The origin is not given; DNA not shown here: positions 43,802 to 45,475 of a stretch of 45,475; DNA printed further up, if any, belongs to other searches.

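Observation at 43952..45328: GT2-cytidylyltransferase fusion A heads the radical-SAM/NeuB module and is a distant paralogue of fusion B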

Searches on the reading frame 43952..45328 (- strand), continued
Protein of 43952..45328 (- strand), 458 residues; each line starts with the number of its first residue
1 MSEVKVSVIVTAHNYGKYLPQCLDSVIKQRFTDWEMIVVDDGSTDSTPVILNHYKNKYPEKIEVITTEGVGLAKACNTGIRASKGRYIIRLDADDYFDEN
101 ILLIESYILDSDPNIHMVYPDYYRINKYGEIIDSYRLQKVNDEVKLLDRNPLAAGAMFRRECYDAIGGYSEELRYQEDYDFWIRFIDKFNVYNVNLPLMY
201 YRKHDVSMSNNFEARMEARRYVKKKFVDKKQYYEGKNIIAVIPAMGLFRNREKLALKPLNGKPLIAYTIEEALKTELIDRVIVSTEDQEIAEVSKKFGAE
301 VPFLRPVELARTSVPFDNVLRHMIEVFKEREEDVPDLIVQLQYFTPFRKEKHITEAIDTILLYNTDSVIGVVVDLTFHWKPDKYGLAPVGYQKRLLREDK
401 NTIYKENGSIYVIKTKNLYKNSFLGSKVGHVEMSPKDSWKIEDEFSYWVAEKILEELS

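Call 71: find_homologous_proteins(query=L036:9275-11380:+, max_evalue=1e-20)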
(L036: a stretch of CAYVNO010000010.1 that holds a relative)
Query L036:9275-11380:+ (702 aa): 2662 proteins with E <= 1e-20 among 8000 candidates; the best 120 are listed.
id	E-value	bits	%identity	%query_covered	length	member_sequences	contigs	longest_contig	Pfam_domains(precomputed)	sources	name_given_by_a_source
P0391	0.0e+0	1561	100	100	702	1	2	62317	PF10111.15,PF13641.13,PF00535.33,PF12804.14,PF02348.26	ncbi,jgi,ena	-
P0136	8.8e-198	677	64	66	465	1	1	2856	PF10111.15,PF13641.13,PF00535.33,PF02348.26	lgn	-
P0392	4.5e-191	655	63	66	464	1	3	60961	PF10111.15,PF13641.13,PF00535.33,PF02348.26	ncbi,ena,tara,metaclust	tara:strand:+ start:8282 stop:9676 length:1395 start_codon:yes stop_codon:yes gene_type:complete|met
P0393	1.3e-189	650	62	66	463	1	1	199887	PF10111.15,PF13641.13,PF00535.33,PF02348.26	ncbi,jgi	-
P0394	1.4e-186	640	60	66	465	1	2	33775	PF10111.15,PF13641.13,PF00535.33,PF02348.26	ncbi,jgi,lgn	jgi:CMP-N-acetylneuraminic acid synthetase/GT2 family glycosyltransferase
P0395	5.5e-186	638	61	66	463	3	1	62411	PF10111.15,PF13641.13,PF00535.33,PF02348.26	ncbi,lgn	-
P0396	3.7e-184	632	60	66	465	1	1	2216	PF10111.15,PF13641.13,PF00535.33,PF12804.14,PF02348.26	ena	-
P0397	2.5e-182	626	59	66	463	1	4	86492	PF10111.15,PF13641.13,PF00535.33,PF02348.26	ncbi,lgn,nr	ncbi:glycosyltransferase [Candidatus Woesearchaeota archaeon]|nr:glycosyltransferase [Candidatus Woe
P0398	3.4e-179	616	59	66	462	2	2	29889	PF10111.15,PF13641.13,PF00535.33,PF12804.14,PF02348.26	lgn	-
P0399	5.6e-178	611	60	66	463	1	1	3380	PF10111.15,PF13641.13,PF00535.33,PF02348.26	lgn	-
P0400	1.5e-173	597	58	66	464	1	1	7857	PF10111.15,PF13641.13,PF00535.33,PF12804.14,PF02348.26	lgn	-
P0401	4.1e-173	595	59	63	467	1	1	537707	PF10111.15,PF13641.13,PF00535.33,PF02348.26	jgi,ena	jgi:CMP-N-acetylneuraminic acid synthetase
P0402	1.3e-167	577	57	64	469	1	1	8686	PF10111.15,PF13641.13,PF00535.33,PF02348.26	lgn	-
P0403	4.7e-166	572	56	66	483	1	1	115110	PF10111.15,PF13641.13,PF00535.33,PF12804.14,PF02348.26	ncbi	-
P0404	1.1e-165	571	58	63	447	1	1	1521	PF10111.15,PF13641.13,PF00535.33,PF02348.26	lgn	-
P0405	1.3e-162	561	55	64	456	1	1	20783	PF10111.15,PF13641.13,PF00535.33,PF02348.26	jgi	jgi:CMP-N-acetylneuraminic acid synthetase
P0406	1.4e-152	528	57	61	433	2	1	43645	PF10111.15,PF13641.13,PF00535.33,PF02348.26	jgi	jgi:glycosyltransferase involved in cell wall biosynthesis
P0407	6.8e-152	525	41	96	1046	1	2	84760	PF03102.21,PF10111.15,PF13641.13,PF00535.33,PF12804.14,PF02348.26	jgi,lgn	-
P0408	8.7e-150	518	52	64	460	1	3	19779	PF10111.15,PF13641.13,PF00535.33,PF12804.14,PF02348.26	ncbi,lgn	-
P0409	4.0e-148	513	40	95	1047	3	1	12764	PF03102.21,PF10111.15,PF13506.14,PF13641.13,PF00535.33,PF12804.14,PF02348.26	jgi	-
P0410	2.5e-146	507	40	96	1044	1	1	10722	PF03102.21,PF10111.15,PF13641.13,PF00535.33,PF02348.26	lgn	-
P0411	1.4e-145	504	38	96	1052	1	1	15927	PF03102.21,PF10111.15,PF13641.13,PF00535.33,PF12804.14,PF02348.26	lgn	-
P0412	6.2e-144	499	49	64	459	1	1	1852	PF10111.15,PF13506.14,PF13641.13,PF00535.33,PF02348.26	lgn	-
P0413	7.5e-144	499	52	63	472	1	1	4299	PF10111.15,PF13641.13,PF00535.33,PF02348.26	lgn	-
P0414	1.3e-143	498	50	63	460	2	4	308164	PF10111.15,PF13641.13,PF00535.33,PF02348.26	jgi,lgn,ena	jgi:CMP-N-acetylneuraminic acid synthetase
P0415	1.8e-143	497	52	63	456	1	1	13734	PF10111.15,PF13641.13,PF00535.33,PF02348.26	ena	-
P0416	2.4e-143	497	38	98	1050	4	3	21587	PF03102.21,PF13632.13,PF10111.15,PF13641.13,PF00535.33,PF02348.26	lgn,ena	-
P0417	8.2e-143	495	50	63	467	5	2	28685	PF10111.15,PF13641.13,PF00535.33,PF02348.26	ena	-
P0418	5.0e-142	493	51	66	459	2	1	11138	PF10111.15,PF13641.13,PF00535.33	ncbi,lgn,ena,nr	ncbi:MAG: glycosyltransferase [Nanoarchaeota archaeon]|nr:glycosyltransferase [Nanoarchaeota archaeo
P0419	8.0e-142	492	50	63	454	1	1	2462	PF10111.15,PF13641.13,PF00535.33,PF02348.26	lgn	-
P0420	8.8e-142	492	51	64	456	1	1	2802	PF10111.15,PF13641.13,PF00535.33,PF02348.26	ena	-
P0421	1.1e-141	492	41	96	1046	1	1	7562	PF03102.21,PF10111.15,PF08666.18,PF13641.13,PF00535.33,PF02348.26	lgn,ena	-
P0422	1.2e-141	491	40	94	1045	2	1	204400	PF03102.21,PF10111.15,PF08666.18,PF13641.13,PF00535.33,PF12804.14,PF02348.26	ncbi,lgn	-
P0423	1.7e-141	491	51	64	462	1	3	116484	PF10111.15,PF13641.13,PF00535.33,PF02348.26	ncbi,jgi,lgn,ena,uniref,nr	ncbi:MAG: hypothetical protein COV72_02000 [Candidatus Omnitrophica bacterium CG11_big_fil_rev_8_21_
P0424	4.6e-141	489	50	64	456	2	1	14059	PF10111.15,PF13641.13,PF00535.33,PF02348.26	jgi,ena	-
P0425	7.5e-141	489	51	63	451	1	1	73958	PF10111.15,PF13641.13,PF00535.33,PF02348.26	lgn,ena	-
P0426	1.5e-139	484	51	63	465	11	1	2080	PF10111.15,PF13641.13,PF00535.33,PF02348.26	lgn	-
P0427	2.8e-139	484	48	64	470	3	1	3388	PF10111.15,PF13641.13,PF00535.33,PF02348.26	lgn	-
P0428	2.9e-139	484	51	64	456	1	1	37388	PF10111.15,PF13641.13,PF00535.33,PF02348.26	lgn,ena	-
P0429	3.7e-139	483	37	98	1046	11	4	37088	PF03102.21,PF10111.15,PF13641.13,PF00535.33,PF12804.14,PF02348.26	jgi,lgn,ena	-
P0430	4.1e-139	483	49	63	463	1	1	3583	PF10111.15,PF13641.13,PF00535.33,PF02348.26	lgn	-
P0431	5.1e-139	483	49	64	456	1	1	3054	PF10111.15,PF13641.13,PF00535.33,PF02348.26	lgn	-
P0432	5.2e-139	483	50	64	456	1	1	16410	PF10111.15,PF13641.13,PF00535.33,PF02348.26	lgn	-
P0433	1.2e-138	481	39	98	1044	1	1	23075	PF03102.21,PF10111.15,PF08666.18,PF13641.13,PF00535.33,PF02348.26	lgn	-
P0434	1.6e-138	481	50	63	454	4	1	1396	PF10111.15,PF13641.13,PF00535.33,PF02348.26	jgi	jgi:CMP-N-acetylneuraminic acid synthetase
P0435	2.1e-138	481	49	63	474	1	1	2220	PF10111.15,PF13641.13,PF00535.33,PF02348.26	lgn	-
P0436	2.6e-138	480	49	64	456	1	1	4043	PF10111.15,PF13641.13,PF00535.33,PF02348.26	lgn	-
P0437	2.7e-138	480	49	64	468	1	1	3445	PF10111.15,PF13641.13,PF00535.33,PF02348.26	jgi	-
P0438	4.0e-138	480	39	97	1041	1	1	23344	PF03102.21,PF10111.15,PF08666.18,PF13641.13,PF00535.33,PF02348.26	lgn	-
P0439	4.6e-138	480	38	98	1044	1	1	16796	PF03102.21,PF10111.15,PF08666.18,PF13641.13,PF00535.33,PF02348.26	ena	-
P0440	4.6e-138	480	49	64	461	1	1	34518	PF10111.15,PF13641.13,PF00535.33,PF02348.26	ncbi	-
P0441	4.8e-138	480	50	64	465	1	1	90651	PF10111.15,PF13641.13,PF00535.33,PF02348.26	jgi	jgi:CMP-N-acetylneuraminic acid synthetase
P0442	4.9e-138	479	49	63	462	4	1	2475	PF10111.15,PF13641.13,PF00535.33,PF02348.26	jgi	-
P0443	5.1e-138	479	49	63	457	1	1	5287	PF10111.15,PF13641.13,PF00535.33,PF02348.26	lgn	-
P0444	7.2e-138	479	49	64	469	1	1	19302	PF10111.15,PF13641.13,PF00535.33,PF02348.26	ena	-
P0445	8.3e-138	479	40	94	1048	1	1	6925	PF03102.21,PF10111.15,PF08666.18,PF13641.13,PF00535.33,PF02348.26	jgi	-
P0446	1.1e-137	478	49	63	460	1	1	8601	PF10111.15,PF13641.13,PF00535.33,PF02348.26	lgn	-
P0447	1.1e-137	478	40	94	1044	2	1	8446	PF03102.21,PF10111.15,PF13641.13,PF00535.33,PF02348.26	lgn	-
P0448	1.1e-137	478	51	64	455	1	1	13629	PF10111.15,PF13641.13,PF00535.33,PF02348.26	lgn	-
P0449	1.4e-137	478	49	63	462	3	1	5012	PF10111.15,PF13641.13,PF00535.33,PF02348.26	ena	-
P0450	1.7e-137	478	48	64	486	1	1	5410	PF10111.15,PF13641.13,PF00535.33,PF02348.26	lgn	-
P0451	1.9e-137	478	49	63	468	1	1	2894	PF10111.15,PF13641.13,PF00535.33,PF02348.26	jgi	jgi:CMP-N-acetylneuraminic acid synthetase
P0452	2.4e-137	477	48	64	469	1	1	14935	PF10111.15,PF13641.13,PF00535.33,PF02348.26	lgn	-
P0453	2.6e-137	477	51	64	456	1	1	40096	PF10111.15,PF13641.13,PF00535.33,PF02348.26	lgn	-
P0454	6.9e-137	476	50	64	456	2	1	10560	PF10111.15,PF13641.13,PF00535.33,PF02348.26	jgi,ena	-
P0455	1.1e-136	475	47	65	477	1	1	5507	PF10111.15,PF13641.13,PF00535.33,PF02348.26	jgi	jgi:CMP-N-acetylneuraminic acid synthetase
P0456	1.7e-136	474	49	63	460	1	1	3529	PF10111.15,PF13641.13,PF00535.33,PF02348.26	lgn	-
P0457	1.9e-136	474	48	64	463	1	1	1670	PF10111.15,PF13641.13,PF00535.33,PF02348.26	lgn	-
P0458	3.4e-136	473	39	95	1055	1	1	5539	PF03102.21,PF10111.15,PF13641.13,PF00535.33,PF02348.26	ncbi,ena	-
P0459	3.4e-136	473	48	64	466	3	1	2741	PF10111.15,PF13641.13,PF00535.33,PF02348.26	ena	-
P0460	3.6e-136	473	49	64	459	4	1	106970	PF10111.15,PF13641.13,PF00535.33,PF12804.14,PF02348.26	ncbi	ncbi:MAG: glycosyltransferase [Thermodesulfovibrionales bacterium]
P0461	3.8e-136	473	40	99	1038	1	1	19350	PF03102.21,PF13641.13,PF00535.33,PF02348.26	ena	-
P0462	3.9e-136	473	48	65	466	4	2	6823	PF10111.15,PF13641.13,PF00535.33,PF02348.26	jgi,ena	-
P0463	5.6e-136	473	49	63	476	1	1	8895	PF10111.15,PF13641.13,PF00535.33,PF02348.26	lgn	-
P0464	5.8e-136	473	49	66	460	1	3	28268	PF10111.15,PF13641.13,PF00535.33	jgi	-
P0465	6.5e-136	472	38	97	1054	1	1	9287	PF03102.21,PF10111.15,PF08666.18,PF13641.13,PF00535.33,PF02348.26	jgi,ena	-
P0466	6.6e-136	472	49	64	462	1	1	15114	PF10111.15,PF13641.13,PF00535.33,PF02348.26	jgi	jgi:glycosyltransferase involved in cell wall biosynthesis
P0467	8.1e-136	472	50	64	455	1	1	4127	PF10111.15,PF13641.13,PF00535.33,PF02348.26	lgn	-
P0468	9.3e-136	472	48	63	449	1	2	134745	PF10111.15,PF13641.13,PF00535.33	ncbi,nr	ncbi:MAG: glycosyltransferase family 2 protein [Nitrospirae bacterium]|nr:glycosyltransferase family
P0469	1.2e-135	472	40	96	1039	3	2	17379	PF03102.21,PF10111.15,PF13641.13,PF00535.33,PF02348.26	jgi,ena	-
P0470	1.3e-135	471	48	64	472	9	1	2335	PF10111.15,PF13641.13,PF00535.33,PF02348.26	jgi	jgi:CMP-N-acetylneuraminic acid synthetase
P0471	1.8e-135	471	37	98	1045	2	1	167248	PF03102.21,PF10111.15,PF13641.13,PF00535.33,PF02348.26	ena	-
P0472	2.1e-135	471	50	63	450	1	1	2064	PF10111.15,PF13641.13,PF00535.33,PF02348.26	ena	-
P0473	2.4e-135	471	40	95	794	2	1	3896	PF10111.15,PF13641.13,PF00535.33,PF02348.26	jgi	-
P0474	2.5e-135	471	49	64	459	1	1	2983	PF10111.15,PF13641.13,PF00535.33,PF02348.26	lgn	-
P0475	3.7e-135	470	38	95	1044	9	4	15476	PF03102.21,PF10111.15,PF13641.13,PF00535.33,PF02348.26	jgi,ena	-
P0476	3.9e-135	470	49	63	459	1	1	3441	PF10111.15,PF13641.13,PF00535.33,PF02348.26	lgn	-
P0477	6.5e-135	469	39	96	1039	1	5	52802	PF03102.21,PF10111.15,PF13506.14,PF13641.13,PF00535.33,PF02348.26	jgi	jgi:sialic acid synthase SpsE/spore coat polysaccharide biosynthesis protein SpsF (cytidylyltransfer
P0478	7.3e-135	469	37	94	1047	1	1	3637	PF03102.21,PF10111.15,PF13641.13,PF00535.33,PF12804.14,PF02348.26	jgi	jgi:spore coat polysaccharide biosynthesis protein SpsF (cytidylyltransferase family)/sialic acid sy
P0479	7.3e-135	469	48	63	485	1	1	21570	PF10111.15,PF13641.13,PF00535.33,PF02348.26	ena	-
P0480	8.6e-135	469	48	63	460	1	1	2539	PF10111.15,PF13641.13,PF00535.33,PF02348.26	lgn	-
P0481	1.3e-134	468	48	63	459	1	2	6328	PF10111.15,PF13641.13,PF00535.33,PF02348.26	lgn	-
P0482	1.4e-134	468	38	97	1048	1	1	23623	PF03102.21,PF10111.15,PF13641.13,PF00535.33,PF12804.14,PF02348.26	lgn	-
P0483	1.6e-134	468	50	64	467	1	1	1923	PF10111.15,PF13641.13,PF00535.33,PF02348.26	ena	-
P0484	1.6e-134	468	49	64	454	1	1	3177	PF10111.15,PF13641.13,PF00535.33,PF02348.26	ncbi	-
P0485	2.0e-134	468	47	63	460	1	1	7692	PF10111.15,PF13641.13,PF00535.33,PF02348.26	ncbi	-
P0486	2.4e-134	467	49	63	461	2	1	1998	PF10111.15,PF13641.13,PF00535.33,PF02348.26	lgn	-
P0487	2.9e-134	467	49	63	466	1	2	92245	PF10111.15,PF13641.13,PF00535.33,PF02348.26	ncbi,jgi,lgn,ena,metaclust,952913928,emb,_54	jgi:CMP-N-acetylneuraminic acid synthetase|metaclust:\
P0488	3.1e-134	467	48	64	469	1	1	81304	PF10111.15,PF13641.13,PF00535.33,PF02348.26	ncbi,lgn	ncbi:MAG: glycosyltransferase [Bacillota bacterium]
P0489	3.6e-134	467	39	99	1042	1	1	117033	PF03102.21,PF10111.15,PF13641.13,PF00535.33,PF02348.26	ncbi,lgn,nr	ncbi:MAG: N-acetylneuraminate synthase family protein [Candidatus Cloacimonetes bacterium]|nr:N-acet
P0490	4.6e-134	466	48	64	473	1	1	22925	PF10111.15,PF13641.13,PF00535.33,PF02348.26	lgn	-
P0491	5.7e-134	466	38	96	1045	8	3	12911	PF03102.21,PF10111.15,PF13641.13,PF00535.33,PF02348.26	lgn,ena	-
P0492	5.9e-134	466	38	98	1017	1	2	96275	PF13641.13,PF00535.33,PF02348.26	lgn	-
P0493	5.9e-134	466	49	63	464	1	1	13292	PF10111.15,PF13641.13,PF00535.33,PF02348.26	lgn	-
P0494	6.1e-134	466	50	63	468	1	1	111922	PF10111.15,PF13641.13,PF00535.33,PF02348.26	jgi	jgi:CMP-N-acetylneuraminic acid synthetase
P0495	6.4e-134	466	48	64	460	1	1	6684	PF10111.15,PF13641.13,PF00535.33,PF02348.26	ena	-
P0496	6.9e-134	466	37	96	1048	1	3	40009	PF03102.21,PF10111.15,PF13641.13,PF00535.33,PF02348.26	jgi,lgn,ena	-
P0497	7.0e-134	466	47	63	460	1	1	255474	PF10111.15,PF13641.13,PF00535.33,PF02348.26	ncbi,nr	ncbi:MAG: glycosyltransferase [Nitrospirae bacterium]|nr:MAG: glycosyltransferase [Nitrospirota bact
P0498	7.2e-134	466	39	96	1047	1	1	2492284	PF03102.21,PF10111.15,PF13641.13,PF00535.33,PF02348.26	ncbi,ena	-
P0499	7.9e-134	466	48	64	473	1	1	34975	PF10111.15,PF13641.13,PF00535.33,PF02348.26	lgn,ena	-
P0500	8.1e-134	466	49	63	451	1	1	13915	PF10111.15,PF13641.13,PF00535.33,PF02348.26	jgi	-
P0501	1.0e-133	465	49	64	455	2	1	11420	PF10111.15,PF13641.13,PF00535.33,PF02348.26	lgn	-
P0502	1.1e-133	465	38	96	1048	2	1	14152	PF03102.21,PF08666.18,PF13641.13,PF00535.33,PF02348.26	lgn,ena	-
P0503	1.2e-133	465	48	64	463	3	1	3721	PF10111.15,PF13641.13,PF00535.33,PF02348.26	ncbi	-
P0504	1.8e-133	464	47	65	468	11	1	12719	PF10111.15,PF13641.13,PF00535.33,PF02348.26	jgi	jgi:CMP-N-acetylneuraminic acid synthetase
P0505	1.8e-133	464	38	98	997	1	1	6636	PF03102.21,PF10111.15,PF08666.18,PF13641.13,PF00535.33,PF02348.26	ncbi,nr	ncbi:MAG: N-acetylneuraminate synthase family protein, partial [Candidatus Omnitrophica bacterium]|n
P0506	2.0e-133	464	49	63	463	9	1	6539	PF10111.15,PF13641.13,PF00535.33,PF02348.26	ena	-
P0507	2.0e-133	464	48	64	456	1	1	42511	PF10111.15,PF13641.13,PF00535.33,PF02348.26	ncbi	-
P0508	2.0e-133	464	48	64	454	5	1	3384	PF10111.15,PF13506.14,PF13641.13,PF00535.33,PF02348.26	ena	-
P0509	2.1e-133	464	48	63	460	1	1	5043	PF10111.15,PF13641.13,PF00535.33,PF02348.26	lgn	-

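Call 72: search_protein_families(library=pfam, proteins=[P0498, P0489, P0407, P0391, P0473], max_evalue=0.00001)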
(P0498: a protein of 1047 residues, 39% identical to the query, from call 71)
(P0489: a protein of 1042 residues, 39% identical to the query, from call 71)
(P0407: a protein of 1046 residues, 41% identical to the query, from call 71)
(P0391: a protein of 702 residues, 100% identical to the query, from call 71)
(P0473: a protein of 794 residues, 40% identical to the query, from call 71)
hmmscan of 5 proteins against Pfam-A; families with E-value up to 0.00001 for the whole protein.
P0498 (1047 aa): 5 families
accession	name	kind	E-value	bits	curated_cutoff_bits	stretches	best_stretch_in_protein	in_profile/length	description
PF03102.20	NeuB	-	2.4e-45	155.3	22.1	1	33-261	4-238/241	NeuB family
PF00535.33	Glycos_transf_2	-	4.9e-29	101.8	23.3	1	601-753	1-163/168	Glycosyl transferase family 2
PF02348.25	CTP_transf_3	-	4.1e-22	79.5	22.6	1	341-545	2-202/217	Cytidylyltransferase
PF13641.12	Glyco_tranf_2_3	-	2.5e-11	44.5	27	1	600-779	3-197/230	Glycosyltransferase like family 2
PF10111.15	Glyco_tranf_2_2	-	6.1e-11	42.8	27.3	1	611-800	13-223/276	Glycosyltransferase like family 2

P0489 (1042 aa): 5 families
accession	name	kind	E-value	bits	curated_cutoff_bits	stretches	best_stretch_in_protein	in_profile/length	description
PF03102.20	NeuB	-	1.2e-41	143.2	22.1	1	26-256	3-238/241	NeuB family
PF00535.33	Glycos_transf_2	-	3.8e-28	98.9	23.3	1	596-751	1-166/168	Glycosyl transferase family 2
PF02348.25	CTP_transf_3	-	3.6e-19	69.9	22.6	1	336-536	2-205/217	Cytidylyltransferase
PF10111.15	Glyco_tranf_2_2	-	1.2e-13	51.6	27.3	1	613-796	17-224/276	Glycosyltransferase like family 2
PF13641.12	Glyco_tranf_2_3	-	1.5e-10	42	27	1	593-773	1-196/230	Glycosyltransferase like family 2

P0407 (1046 aa): 6 families
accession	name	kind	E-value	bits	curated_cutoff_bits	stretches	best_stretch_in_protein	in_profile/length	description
PF03102.20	NeuB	-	5.7e-45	154.1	22.1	1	24-253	3-238/241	NeuB family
PF00535.33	Glycos_transf_2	-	2.7e-30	106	23.3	1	593-746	1-164/168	Glycosyl transferase family 2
PF02348.25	CTP_transf_3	-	2.3e-26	93.4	22.6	1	333-539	2-206/217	Cytidylyltransferase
PF10111.15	Glyco_tranf_2_2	-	4.3e-14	53.1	27.3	1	596-792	6-223/276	Glycosyltransferase like family 2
PF13641.12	Glyco_tranf_2_3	-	2e-11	44.8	27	1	592-770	3-196/230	Glycosyltransferase like family 2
PF12804.13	NTP_transf_3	-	3.5e-06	27.7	27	0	341-488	9-151/160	MobA-like NTP transferase domain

P0391 (702 aa): 5 families
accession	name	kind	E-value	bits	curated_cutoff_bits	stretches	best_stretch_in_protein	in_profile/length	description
PF02348.25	CTP_transf_3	-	9.8e-47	160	22.6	2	1-195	8-208/217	Cytidylyltransferase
PF00535.33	Glycos_transf_2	-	2.4e-31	109.4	23.3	1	245-402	1-167/168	Glycosyl transferase family 2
PF13641.12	Glyco_tranf_2_3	-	1.3e-13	52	27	1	242-422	1-195/230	Glycosyltransferase like family 2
PF12804.13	NTP_transf_3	-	2.2e-12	47.9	27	1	8-119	15-124/160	MobA-like NTP transferase domain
PF10111.15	Glyco_tranf_2_2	-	4e-12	46.6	27.3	1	256-442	14-220/276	Glycosyltransferase like family 2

P0473 (794 aa): 4 families
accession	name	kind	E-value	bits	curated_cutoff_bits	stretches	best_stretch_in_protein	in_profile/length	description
PF00535.33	Glycos_transf_2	-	4.1e-28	98.8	23.3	1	344-470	1-130/168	Glycosyl transferase family 2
PF02348.25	CTP_transf_3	-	4.2e-22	79.5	22.6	1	84-284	2-205/217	Cytidylyltransferase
PF10111.15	Glyco_tranf_2_2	-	1e-11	45.3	27.3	1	353-543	12-223/276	Glycosyltransferase like family 2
PF13641.12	Glyco_tranf_2_3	-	4.5e-10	40.4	27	1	343-541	3-216/230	Glycosyltransferase like family 2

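Call 74: find_encoding_contigs(protein=P0498, flank=9000, max_places=1)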
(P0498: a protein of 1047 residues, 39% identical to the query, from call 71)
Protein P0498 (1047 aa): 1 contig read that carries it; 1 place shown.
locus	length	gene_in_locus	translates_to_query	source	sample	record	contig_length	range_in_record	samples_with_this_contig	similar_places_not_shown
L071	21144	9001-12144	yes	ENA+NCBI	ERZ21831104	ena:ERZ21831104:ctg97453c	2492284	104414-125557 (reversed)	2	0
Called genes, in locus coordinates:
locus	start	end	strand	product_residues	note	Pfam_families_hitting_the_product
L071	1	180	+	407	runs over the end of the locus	PF03721:UDPG_MGDP_dh_N, PF00984:UDPG_MGDP_dh, PF03720:UDPG_MGDP_dh_C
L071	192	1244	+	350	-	PF01073:3Beta_HSD, PF01370:Epimerase, PF02719:Polysacc_synt_2, PF04321:RmlD_sub_bind, PF07993:NAD_binding_4 (weak), PF16363:GDP_Man_Dehyd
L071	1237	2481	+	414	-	PF03721:UDPG_MGDP_dh_N, PF00984:UDPG_MGDP_dh, PF03720:UDPG_MGDP_dh_C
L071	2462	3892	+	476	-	PF00483:NTP_transferase, PF22640:ManC_GMP_beta-helix, PF01050:MannoseP_isomer, PF07883:Cupin_2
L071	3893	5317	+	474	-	PF02878:PGM_PMM_I, PF02879:PGM_PMM_II, PF02880:PGM_PMM_III (weak), PF00408:PGM_PMM_IV (weak)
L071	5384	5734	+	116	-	PF05635:23S_rRNA_IVP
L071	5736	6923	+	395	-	PF01370:Epimerase, PF04321:RmlD_sub_bind (weak), PF16363:GDP_Man_Dehyd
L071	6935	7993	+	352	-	PF01370:Epimerase, PF04321:RmlD_sub_bind, PF16363:GDP_Man_Dehyd (weak)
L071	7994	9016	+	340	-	PF04055:Radical_SAM, PF13186:SPASM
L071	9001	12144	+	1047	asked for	PF03102:NeuB, PF02348:CTP_transf_3, PF00535:Glycos_transf_2, PF10111:Glyco_tranf_2_2, PF13641:Glyco_tranf_2_3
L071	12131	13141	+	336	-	PF03102:NeuB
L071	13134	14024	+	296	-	PF13489:Methyltransf_23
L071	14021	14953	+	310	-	-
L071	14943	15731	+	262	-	PF05721:PhyH (weak)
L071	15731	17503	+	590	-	PF00664:ABC_membrane, PF13304:AAA_21 (faint), PF00005:ABC_tran, PF02463:SMC_N, PF13555:AAA_29 (faint)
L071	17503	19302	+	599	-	PF12481:DUF3700, PF13522:GATase_6, PF13537:GATase_7, PF00733:Asn_synthase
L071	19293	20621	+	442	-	-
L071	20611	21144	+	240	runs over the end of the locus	PF25084:LbH_EIF2B (faint), PF25087:GMPPB_C (faint), PF00132:Hexapep, PF14602:Hexapep_2 (weak)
